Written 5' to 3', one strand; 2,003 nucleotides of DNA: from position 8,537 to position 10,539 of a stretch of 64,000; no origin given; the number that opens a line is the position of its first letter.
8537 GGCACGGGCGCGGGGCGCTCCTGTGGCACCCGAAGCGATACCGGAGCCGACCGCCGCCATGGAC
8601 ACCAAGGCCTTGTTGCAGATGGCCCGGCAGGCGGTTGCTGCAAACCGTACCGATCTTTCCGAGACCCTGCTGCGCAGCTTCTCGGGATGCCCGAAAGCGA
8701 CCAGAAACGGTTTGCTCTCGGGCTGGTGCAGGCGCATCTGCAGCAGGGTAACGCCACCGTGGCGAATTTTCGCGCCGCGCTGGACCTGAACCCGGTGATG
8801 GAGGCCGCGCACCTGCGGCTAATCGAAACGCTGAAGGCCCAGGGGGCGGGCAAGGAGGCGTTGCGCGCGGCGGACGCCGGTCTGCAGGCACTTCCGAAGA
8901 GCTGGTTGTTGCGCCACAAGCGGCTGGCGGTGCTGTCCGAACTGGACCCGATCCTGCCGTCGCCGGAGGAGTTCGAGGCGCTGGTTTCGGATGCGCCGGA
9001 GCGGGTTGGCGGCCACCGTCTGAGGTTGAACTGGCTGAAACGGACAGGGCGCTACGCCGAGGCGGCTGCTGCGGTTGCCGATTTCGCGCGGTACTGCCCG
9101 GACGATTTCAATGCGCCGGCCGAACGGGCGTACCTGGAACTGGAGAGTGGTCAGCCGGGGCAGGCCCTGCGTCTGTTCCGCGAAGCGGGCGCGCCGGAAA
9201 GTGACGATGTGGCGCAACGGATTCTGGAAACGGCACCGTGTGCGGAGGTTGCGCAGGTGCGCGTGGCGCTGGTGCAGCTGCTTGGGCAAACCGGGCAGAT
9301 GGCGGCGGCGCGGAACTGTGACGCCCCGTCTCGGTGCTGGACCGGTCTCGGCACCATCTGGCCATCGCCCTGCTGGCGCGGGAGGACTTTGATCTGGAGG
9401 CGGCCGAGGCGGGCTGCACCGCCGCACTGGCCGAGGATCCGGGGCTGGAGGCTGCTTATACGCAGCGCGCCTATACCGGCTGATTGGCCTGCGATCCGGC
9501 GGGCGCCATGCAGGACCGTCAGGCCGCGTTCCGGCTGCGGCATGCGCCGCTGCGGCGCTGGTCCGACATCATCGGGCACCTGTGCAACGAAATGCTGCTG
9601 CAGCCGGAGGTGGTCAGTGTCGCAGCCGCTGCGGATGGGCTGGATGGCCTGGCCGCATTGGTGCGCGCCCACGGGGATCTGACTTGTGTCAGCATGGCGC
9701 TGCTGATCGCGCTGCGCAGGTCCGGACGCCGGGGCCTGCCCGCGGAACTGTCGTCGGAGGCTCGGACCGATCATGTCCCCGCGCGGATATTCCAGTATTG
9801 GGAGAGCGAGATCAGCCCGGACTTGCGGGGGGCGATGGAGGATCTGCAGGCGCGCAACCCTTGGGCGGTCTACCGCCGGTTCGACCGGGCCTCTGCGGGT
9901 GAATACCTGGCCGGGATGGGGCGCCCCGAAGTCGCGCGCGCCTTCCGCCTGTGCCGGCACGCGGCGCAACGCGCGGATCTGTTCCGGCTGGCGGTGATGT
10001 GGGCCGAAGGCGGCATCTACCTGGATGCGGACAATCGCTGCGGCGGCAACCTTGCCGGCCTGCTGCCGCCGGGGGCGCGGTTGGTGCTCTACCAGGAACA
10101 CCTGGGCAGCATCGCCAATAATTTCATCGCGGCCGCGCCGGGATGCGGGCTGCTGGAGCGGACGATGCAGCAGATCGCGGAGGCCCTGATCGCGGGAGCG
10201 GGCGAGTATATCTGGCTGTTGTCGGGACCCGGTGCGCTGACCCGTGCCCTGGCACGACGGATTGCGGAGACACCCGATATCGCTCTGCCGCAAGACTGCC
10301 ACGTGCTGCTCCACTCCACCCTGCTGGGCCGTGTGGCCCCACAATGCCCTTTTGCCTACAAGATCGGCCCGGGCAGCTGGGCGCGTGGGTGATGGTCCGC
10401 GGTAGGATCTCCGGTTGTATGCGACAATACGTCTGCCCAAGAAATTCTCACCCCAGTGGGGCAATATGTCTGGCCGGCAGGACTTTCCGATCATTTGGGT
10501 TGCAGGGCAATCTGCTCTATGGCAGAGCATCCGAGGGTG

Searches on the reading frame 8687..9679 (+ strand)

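Call 10: search_protein_families(library=pfam, max_evalue=0.01, proteins=[window:8687-9679:+])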
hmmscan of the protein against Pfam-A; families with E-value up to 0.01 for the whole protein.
window:8687-9679:+ (331 aa): 3 families
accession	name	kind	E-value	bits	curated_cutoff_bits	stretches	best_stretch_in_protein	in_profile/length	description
PF13428.12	TPR_14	-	5.3e-05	24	23.5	0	40-81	2-42/44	Tetratricopeptide repeat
PF14559.12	TPR_19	-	0.00055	20.6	25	0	25-71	11-57/68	Tetratricopeptide repeat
PF13432.12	TPR_16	-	0.0023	18.8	32.7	0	12-71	2-63/65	Tetratricopeptide repeat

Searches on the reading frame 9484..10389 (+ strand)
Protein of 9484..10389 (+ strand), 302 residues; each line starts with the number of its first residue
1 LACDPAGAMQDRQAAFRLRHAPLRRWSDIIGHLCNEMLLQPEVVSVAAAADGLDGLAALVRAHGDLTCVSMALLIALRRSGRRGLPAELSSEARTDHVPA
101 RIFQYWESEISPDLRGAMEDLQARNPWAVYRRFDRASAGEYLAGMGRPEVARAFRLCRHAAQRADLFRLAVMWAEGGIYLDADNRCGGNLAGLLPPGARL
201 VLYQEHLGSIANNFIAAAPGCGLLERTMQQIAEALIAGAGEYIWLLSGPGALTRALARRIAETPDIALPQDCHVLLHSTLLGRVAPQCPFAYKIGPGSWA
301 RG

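Call 10: search_protein_families(library=pfam, max_evalue=0.01, proteins=[window:9484-10389:+])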
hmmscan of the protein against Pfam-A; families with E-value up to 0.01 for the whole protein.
window:9484-10389:+ (302 aa): 1 family
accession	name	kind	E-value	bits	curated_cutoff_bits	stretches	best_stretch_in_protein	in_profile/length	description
PF04488.21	Gly_transf_sug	-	5.8e-08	33.8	23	1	135-190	29-83/93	Glycosyltransferase sugar-binding region containing DXD motif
